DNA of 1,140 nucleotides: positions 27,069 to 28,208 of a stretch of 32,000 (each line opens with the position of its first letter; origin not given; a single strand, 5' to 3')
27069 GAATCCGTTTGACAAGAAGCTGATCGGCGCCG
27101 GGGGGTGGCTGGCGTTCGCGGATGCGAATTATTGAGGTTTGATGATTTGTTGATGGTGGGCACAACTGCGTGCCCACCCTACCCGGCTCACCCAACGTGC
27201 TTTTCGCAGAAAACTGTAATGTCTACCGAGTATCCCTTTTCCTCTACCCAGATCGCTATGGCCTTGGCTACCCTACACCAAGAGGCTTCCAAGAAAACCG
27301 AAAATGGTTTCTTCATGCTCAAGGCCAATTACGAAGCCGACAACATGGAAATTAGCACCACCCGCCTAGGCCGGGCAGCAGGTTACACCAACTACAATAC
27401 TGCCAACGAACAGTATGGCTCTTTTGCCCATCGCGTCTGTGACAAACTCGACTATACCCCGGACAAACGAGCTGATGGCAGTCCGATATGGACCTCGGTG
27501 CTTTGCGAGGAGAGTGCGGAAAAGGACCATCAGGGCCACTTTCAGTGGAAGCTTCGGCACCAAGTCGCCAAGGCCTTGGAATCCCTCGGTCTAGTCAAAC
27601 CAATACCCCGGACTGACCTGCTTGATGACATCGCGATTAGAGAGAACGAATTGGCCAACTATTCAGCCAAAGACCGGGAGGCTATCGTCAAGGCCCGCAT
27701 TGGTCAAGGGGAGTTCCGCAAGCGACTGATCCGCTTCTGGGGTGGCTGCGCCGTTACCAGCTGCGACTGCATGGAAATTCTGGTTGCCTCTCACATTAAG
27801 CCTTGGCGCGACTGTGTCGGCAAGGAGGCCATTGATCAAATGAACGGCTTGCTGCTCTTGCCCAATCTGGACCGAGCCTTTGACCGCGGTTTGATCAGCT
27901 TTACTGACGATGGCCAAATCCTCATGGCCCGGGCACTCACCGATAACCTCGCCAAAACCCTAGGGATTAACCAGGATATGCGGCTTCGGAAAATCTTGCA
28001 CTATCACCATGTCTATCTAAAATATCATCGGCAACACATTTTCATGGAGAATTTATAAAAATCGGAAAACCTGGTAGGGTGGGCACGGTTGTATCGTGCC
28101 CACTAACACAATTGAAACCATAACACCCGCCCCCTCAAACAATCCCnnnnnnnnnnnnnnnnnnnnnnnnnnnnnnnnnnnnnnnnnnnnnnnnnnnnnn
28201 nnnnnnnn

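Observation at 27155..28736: REP hairpins plus RAYT transposase locus that also brackets a stand-alone HNH nuclease gene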

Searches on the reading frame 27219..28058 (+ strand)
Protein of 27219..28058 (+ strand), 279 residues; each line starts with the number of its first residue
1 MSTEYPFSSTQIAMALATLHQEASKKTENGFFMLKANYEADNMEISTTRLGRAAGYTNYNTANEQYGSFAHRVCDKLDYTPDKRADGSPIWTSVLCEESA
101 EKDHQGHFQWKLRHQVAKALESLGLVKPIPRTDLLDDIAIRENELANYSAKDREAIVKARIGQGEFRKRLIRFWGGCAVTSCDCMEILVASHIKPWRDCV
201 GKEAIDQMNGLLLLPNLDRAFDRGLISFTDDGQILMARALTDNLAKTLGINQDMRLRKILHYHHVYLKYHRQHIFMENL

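Call 4: search_protein_families(library=pfam, proteins=[window:27219-28058:+], max_evalue=0.01)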
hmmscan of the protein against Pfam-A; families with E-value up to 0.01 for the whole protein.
window:27219-28058:+ (279 aa): 1 family
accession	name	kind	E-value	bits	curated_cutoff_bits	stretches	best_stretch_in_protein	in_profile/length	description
PF13391.12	HNH_2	-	2.8e-10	40.3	21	1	177-228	1-65/66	HNH endonuclease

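Call 5: search_protein_families(library=ncbifam, proteins=[window:27219-28058:+], max_evalue=0.01)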
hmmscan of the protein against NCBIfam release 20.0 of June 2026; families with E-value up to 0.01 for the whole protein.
window:27219-28058:+ (279 aa): 2 families
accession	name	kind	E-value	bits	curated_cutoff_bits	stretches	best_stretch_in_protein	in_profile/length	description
NF045808.1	PT-DNA_restrict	exception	0.0009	18.4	180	1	164-243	163-245/284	phosphorothioated DNA-binding restriction endonuclease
NF045952.1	MAG4270_fam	hypoth_equivalog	0.0025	16.9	53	1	203-259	297-354/366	MAG4270 family putative restriction endonuclease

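Call 7: find_encoding_contigs(protein=window:27219-28058:+, flank=10000, max_places=6)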
Protein window:27219-28058:+ (279 aa): 18 contigs read that carry it; 6 places shown.
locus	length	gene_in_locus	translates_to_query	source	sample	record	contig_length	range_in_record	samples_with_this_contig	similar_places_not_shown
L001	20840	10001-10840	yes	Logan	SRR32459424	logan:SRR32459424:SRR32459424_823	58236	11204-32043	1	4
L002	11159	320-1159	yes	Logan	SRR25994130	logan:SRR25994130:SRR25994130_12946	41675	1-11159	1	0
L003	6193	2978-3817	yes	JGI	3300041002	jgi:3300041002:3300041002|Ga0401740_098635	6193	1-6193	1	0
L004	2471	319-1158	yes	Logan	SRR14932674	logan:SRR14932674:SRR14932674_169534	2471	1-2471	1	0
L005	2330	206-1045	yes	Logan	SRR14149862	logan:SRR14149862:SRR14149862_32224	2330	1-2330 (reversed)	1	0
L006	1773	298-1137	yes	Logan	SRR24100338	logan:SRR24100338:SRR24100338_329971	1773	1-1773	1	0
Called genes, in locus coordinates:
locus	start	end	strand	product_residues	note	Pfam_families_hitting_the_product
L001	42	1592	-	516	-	PF01039:Carboxyl_trans, PF03255:ACCA (weak)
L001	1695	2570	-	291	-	PF02629:CoA_binding, PF13607:Succ_CoA_lig, PF00549:Ligase_CoA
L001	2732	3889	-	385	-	PF02222:ATP-grasp (faint), PF02786:CPSase_L_D2, PF08442:ATP-grasp_2, PF13549:ATP-grasp_5, PF24948:Citrate_synth_N, PF00549:Ligase_CoA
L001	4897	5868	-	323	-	-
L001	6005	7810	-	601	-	PF00496:SBP_bac_5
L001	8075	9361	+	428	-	PF00330:Aconitase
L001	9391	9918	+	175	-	PF00694:Aconitase_C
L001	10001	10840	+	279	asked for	PF13391:HNH_2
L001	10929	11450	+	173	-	PF01797:Y1_Tnp (weak)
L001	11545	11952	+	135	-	PF03061:4HBT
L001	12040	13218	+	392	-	PF00155:Aminotran_1_2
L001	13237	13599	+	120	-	-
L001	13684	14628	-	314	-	PF00226:DnaJ, PF01556:DnaJ_C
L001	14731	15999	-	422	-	PF02113:Peptidase_S13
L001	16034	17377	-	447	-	PF00291:PALP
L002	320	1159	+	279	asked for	PF13391:HNH_2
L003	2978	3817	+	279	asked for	PF13391:HNH_2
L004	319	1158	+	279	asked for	PF13391:HNH_2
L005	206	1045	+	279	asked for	PF13391:HNH_2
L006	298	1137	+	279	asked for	PF13391:HNH_2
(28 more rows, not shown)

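Call 9: search_protein_families(library=padloc, proteins=[window:27219-28058:+], max_evalue=0.01)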
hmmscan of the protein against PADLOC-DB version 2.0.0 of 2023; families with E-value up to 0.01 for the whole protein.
window:27219-28058:+ (279 aa): 3 families
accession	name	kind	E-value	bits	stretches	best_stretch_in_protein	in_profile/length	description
PDLC04132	HNH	-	2.2e-25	87.4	1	135-278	132-275/286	-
PDLC03546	HNH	-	3.9e-17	60.2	1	151-277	147-279/282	Type II restriction enzyme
PDLC03529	REase_II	-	5.1e-13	47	1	186-276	293-382/389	Type II restriction enzyme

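Call 13: find_homologous_proteins(query=window:27219-28055:+, max_evalue=0.00001)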
Query window:27219-28055:+ (279 aa): 1618 proteins with E <= 0.00001 among 2403 candidates; the best 120 are listed.
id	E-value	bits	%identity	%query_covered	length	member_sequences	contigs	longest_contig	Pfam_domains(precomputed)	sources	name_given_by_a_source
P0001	3.2e-188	642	100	100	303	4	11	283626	PF13391.13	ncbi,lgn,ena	-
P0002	1.3e-133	463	74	100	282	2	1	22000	PF13391.13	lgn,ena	-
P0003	1.7e-133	462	71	99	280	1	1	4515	PF13391.13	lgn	-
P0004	1.8e-133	462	73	99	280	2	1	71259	PF13391.13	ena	-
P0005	5.0e-130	451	70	100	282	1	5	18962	PF13391.13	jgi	jgi:hypothetical protein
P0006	1.3e-129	449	72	99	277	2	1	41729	PF13391.13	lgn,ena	-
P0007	1.5e-129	449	70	99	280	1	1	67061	PF13391.13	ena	-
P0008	9.6e-129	447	71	99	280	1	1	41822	PF13391.13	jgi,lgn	-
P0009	3.1e-128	445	68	100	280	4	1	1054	PF13391.13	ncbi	-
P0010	9.8e-122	424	65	99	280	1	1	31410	PF13391.13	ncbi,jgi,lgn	ncbi:MAG: hypothetical protein ACI8PB_004396 [Desulforhopalus sp.]|jgi:hypothetical protein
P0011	2.6e-119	416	65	95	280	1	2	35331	PF13391.13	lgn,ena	-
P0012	2.5e-117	409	64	97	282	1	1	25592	PF13391.13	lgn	-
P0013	3.1e-116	406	65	99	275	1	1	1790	PF13391.13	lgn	-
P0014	1.1e-115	404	62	99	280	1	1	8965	PF13391.13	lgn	-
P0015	1.1e-97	345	55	99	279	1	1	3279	PF13391.13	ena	-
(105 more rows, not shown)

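Call 14: find_encoding_contigs(protein=P0002, flank=6000, max_places=2)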
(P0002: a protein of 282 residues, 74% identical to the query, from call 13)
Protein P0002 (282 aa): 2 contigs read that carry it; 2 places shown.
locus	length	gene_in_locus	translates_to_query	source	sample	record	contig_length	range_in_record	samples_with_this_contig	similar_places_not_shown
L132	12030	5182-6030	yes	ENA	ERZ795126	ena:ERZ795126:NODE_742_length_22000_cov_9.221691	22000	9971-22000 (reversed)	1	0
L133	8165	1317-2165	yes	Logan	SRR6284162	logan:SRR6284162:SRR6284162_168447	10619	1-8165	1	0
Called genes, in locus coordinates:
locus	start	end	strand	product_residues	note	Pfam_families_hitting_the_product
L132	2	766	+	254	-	?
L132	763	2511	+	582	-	PF02646:RmuC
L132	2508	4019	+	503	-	PF12161:HsdM_N, PF02384:N6_Mtase, PF07669:Eco57I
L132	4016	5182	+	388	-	PF01420:Methylase_S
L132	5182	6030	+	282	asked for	PF13391:HNH_2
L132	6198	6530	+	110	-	-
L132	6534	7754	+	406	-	-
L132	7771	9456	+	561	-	PF13175:AAA_15, PF13476:AAA_23, PF13304:AAA_21, PF13175:AAA_15, PF12476:DUF3696 (weak)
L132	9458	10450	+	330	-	-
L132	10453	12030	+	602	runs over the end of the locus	PF03235:GmrSD_N, PF07510:GmrSD_C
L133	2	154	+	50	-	?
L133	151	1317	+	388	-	PF01420:Methylase_S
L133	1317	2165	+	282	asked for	PF13391:HNH_2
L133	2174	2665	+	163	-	-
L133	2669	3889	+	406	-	-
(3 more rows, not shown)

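Call 15: find_encoding_contigs(protein=P0004, flank=6000, max_places=2)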
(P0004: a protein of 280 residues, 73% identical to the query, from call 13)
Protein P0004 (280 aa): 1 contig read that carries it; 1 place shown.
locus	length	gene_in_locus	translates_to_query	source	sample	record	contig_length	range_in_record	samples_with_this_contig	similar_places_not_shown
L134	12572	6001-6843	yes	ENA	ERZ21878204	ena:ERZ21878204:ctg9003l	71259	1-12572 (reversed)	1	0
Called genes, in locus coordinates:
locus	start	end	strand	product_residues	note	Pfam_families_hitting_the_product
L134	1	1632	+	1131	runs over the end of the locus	PF04313:HSDR_N (weak), PF00270:DEAD, PF04851:ResIII, PF18766:SWI2_SNF2, PF00271:Helicase_C, PF08463:EcoEI_R_C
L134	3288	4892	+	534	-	PF12161:HsdM_N, PF02384:N6_Mtase, PF01170:UPF0020 (weak), PF07669:Eco57I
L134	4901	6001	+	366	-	PF01420:Methylase_S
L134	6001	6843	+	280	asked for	PF13391:HNH_2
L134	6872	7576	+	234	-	-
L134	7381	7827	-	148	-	-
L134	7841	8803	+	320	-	PF28530:DUF8426, PF04471:Mrr_cat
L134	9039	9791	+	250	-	PF03167:UDG (weak)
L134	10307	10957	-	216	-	-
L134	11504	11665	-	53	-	-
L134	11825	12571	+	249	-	?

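Call 16: find_encoding_contigs(protein=P0010, flank=6000, max_places=2)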
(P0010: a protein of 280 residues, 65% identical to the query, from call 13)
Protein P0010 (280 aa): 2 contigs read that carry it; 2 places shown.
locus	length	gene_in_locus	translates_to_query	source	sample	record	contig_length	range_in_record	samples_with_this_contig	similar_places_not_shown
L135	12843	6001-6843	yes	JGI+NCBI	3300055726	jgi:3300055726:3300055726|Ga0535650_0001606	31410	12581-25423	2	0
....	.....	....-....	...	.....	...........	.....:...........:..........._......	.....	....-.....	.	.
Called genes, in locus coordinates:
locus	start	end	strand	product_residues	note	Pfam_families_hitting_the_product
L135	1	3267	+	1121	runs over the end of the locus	PF04313:HSDR_N, PF00270:DEAD, PF04851:ResIII, PF18766:SWI2_SNF2, PF08463:EcoEI_R_C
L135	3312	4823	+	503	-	PF12161:HsdM_N, PF02384:N6_Mtase, PF01170:UPF0020, PF07669:Eco57I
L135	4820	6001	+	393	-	PF01420:Methylase_S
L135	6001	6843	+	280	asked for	PF13391:HNH_2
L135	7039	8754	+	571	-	PF02463:SMC_N (weak), PF13175:AAA_15, PF13476:AAA_23, PF13304:AAA_21, PF12476:DUF3696 (weak)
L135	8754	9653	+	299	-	-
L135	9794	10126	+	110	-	-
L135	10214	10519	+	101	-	-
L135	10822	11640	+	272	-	-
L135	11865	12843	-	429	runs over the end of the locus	PF00108:Thiolase_N, PF00109:ketoacyl-synt (weak), PF00108:Thiolase_N, PF02803:Thiolase_C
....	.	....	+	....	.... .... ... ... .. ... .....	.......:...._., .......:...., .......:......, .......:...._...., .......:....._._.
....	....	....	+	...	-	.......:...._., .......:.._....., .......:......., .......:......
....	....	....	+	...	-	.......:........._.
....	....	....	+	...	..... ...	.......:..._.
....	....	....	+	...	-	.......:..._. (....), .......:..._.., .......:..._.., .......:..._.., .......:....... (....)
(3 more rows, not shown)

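Call 20: find_related_loci(query=A1, collection=metagenome_contigs, flank=6000)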
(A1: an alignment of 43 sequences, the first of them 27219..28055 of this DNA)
Query A1 (279 aa) in metagenome_contigs; peptide patterns used: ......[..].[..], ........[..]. (x = any residue, [..] = any of these).
600 stretches matched a pattern (row limit reached: there are more); 582 encode a relative of the query (tblastn E <= 1e-3); the best 80 are kept; 80 distinct loci.
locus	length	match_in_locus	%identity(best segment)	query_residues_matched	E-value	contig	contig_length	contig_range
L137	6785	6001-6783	53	3-263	5e-92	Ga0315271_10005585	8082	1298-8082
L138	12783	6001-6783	45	15-275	8e-74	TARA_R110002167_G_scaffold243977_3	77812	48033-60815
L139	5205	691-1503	45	7-275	1e-70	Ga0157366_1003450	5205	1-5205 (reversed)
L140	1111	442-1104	41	33-263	2e-54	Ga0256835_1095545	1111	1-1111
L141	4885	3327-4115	34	5-278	1e-50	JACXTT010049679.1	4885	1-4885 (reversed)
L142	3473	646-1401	36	4-271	2e-50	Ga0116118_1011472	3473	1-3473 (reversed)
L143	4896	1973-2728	36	4-271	2e-50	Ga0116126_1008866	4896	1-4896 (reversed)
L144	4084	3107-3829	37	33-275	1e-49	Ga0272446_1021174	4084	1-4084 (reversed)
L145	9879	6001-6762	38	2-271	2e-49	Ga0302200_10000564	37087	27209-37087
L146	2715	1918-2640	38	33-275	5e-49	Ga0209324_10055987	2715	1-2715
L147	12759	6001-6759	36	6-277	2e-47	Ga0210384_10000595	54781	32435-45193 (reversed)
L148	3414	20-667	39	45-271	3e-47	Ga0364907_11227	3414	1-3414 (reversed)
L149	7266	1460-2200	35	27-275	7e-47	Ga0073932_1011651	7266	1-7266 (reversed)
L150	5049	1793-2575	36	6-275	8e-47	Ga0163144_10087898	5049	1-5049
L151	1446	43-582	42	91-272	3e-48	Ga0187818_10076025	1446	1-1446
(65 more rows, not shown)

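Call 30: predict_structure(alignment_id=A1)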
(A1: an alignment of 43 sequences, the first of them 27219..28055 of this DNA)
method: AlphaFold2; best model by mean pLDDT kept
length: 279 residues; sequences in the alignment: 43
mean_pLDDT: 93.3   pTM: 0.69
mean pLDDT of the five models: 93.3, 92.6, 92.1, 90.0, 87.8
residues with pLDDT >= 90: 239; 70-90: 32; 50-70: 6; < 50: 2
segments of 3 or more residues with pLDDT < 50: none
pLDDT, mean of each block of 10 residues (from residue 1): 80 97 93 95 90 91 94 96 92 93 85 96 88 82 95 96 96 98 97 95 97 97 96 96 95 97 98 86
secondary structure, 60 per line:
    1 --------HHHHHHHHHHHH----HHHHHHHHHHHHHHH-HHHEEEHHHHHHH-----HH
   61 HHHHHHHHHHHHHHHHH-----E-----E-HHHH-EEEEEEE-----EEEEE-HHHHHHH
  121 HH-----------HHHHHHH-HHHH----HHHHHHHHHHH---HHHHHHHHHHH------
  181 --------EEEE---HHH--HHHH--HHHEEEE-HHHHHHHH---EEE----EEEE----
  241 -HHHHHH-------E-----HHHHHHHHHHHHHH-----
elements in order: H9-20 H25-39 E44-46 H47-53 H59-77 H91-94 E96-102 E108-112 H114-122 H134-140 H142-145 H150-160 H164-174 E189-192 H201-204 E210-213 H215-222 E226-228 E233-236 H242-247 H261-274

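Call 38: fold_search(model_id=the predicted structure, library=pdb)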
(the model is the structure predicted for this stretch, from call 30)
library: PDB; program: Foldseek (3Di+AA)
matches with E <= 10: 346; with E <= 0.001: 2
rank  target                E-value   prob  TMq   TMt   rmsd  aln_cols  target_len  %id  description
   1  6yex_B                6.2e-11  1.00  0.49  0.45   7.6       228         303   25  VcaM4I restriction endonuclease in the absence of DNA (released 2020-12-16)
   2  6yex_A                8.9e-11  1.00  0.48  0.43   7.4       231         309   24  VcaM4I restriction endonuclease in the absence of DNA (released 2020-12-16)
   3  6ghs                  1.8e-02  0.99  0.28  0.27  10.4       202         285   17  Modification dependent TagI restriction endonuclease (released 2018-08-29)
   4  9gm7_D                4.2e-02  0.66  0.20  0.20  12.9       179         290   16  MukBEF in a nucleotide-bound state with open neck gate (monomer) (released 2025-03-26)
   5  3zmd_C                6.3e-02  0.99  0.26  0.45  11.5       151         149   10  Crystal structure of AbsC, a MarR family transcriptional regulator from Streptomyces coelicolor (released 2013-02-20)
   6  7wze_A                6.3e-02  0.98  0.21  0.36  11.1       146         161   16  Structure of Transcriptional regulator from Bacillus subtilis (strain 168) (released 2022-04-20)
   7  9gm9_D                6.3e-02  0.69  0.21  0.19  12.8       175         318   14  MukBEF in a DNA capture state (released 2025-03-26)
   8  9gm7_C                1.0e-01  0.54  0.21  0.15  12.8       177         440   15  MukBEF in a nucleotide-bound state with open neck gate (monomer) (released 2025-03-26)
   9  3zmd_A                1.1e-01  0.96  0.24  0.42  11.8       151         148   10  Crystal structure of AbsC, a MarR family transcriptional regulator from Streptomyces coelicolor (released 2013-02-20)
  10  4gxo_B                1.1e-01  0.89  0.22  0.40  13.2       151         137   16  Crystal structure of Staphylococcus aureus protein SarZ mutant C13E (released 2012-09-26)
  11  7krh                  1.2e-01  0.80  0.23  0.40  12.2       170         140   12  Crystal structure of the MarR family transcriptional regulator from Variovorax paradoxus with S28A and R46A mutations (released 2021-12-01)
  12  2nnn_D                1.5e-01  0.91  0.23  0.45  13.1       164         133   17  Crystal structure of probable transcriptional regulator from Pseudomonas aeruginosa (released 2006-11-21)
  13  6pco_C                1.7e-01  0.90  0.23  0.43  13.4       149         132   15  Mechanism for regulation of DNA binding of Bordetella bronchiseptica BpsR by 6-hydroxynicotinic acid (released 2019-11-06)
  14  3e6m_D                1.7e-01  0.87  0.23  0.38  11.0       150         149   13  The crystal structure of a MarR family transcriptional regulator from Silicibacter pomeroyi DSS. (released 2008-09-02)
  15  3q5f_B                1.8e-01  0.85  0.22  0.40  11.9       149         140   15  Crystal structure of the Salmonella transcriptional regulator SlyA in complex with DNA (released 2011-05-04)
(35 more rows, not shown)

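Call 40: find_homologous_proteins(query=L151:1-609:+, max_evalue=1e-20)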
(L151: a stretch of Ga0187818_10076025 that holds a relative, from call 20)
Query L151:1-609:+ (203 aa): 1116 proteins with E <= 1e-20 among 1713 candidates; the best 120 are listed.
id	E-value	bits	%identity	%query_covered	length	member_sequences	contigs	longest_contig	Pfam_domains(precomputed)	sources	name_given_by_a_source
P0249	2.0e-129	447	99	100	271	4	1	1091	PF13391.13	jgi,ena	-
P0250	2.3e-94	332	79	99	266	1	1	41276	PF13391.13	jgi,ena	jgi:hypothetical protein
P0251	1.0e-79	285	70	90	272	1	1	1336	PF13391.13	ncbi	-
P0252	5.6e-74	266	66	97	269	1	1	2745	PF13391.13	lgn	-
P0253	2.2e-71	257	61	97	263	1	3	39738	PF13391.13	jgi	jgi:HNH endonuclease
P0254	2.8e-71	257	64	99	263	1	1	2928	PF13391.13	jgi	jgi:hypothetical protein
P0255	6.9e-71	256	60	99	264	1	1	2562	PF13391.13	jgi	jgi:hypothetical protein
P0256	7.1e-71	256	64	99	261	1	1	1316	PF13391.13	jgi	-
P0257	1.0e-70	255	65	90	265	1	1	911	PF13391.13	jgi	-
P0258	1.3e-70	255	65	91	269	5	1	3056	PF13391.13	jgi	jgi:hypothetical protein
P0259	1.6e-70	255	63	98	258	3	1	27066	PF13391.13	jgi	-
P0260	1.6e-70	255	71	85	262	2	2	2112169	PF13391.13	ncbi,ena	-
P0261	6.5e-70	253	64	97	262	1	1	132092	PF13391.13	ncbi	-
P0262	9.3e-70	252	62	100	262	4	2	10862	PF13391.13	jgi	jgi:hypothetical protein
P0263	1.1e-69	252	61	97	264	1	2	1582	PF13391.13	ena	-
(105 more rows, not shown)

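Call 42: find_encoding_contigs(protein=P0250, flank=5000, max_places=2)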
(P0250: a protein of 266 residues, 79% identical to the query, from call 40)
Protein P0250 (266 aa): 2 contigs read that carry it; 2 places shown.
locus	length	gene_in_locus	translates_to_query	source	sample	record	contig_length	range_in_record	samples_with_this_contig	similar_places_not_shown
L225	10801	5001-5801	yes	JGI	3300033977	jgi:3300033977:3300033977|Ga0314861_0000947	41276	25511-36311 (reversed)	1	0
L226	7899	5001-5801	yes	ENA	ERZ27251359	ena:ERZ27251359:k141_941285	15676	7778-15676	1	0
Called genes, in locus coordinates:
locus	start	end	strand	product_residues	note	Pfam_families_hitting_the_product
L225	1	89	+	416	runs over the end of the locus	PF00563:EAL, PF08668:HDOD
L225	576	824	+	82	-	-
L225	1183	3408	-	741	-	PF02927:CelD_N, PF00759:Glyco_hydro_9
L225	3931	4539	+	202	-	-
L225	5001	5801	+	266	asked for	PF13391:HNH_2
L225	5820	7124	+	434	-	PF04413:Glycos_transf_N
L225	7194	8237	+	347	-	PF02606:LpxK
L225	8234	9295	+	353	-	PF01075:Glyco_transf_9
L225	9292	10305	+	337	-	PF00294:PfkB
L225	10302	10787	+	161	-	PF01467:CTP_transf_like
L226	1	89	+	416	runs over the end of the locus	PF00563:EAL, PF08668:HDOD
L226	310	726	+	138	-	-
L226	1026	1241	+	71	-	-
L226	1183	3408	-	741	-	PF02927:CelD_N, PF00759:Glyco_hydro_9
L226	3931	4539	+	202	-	-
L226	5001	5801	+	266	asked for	PF13391:HNH_2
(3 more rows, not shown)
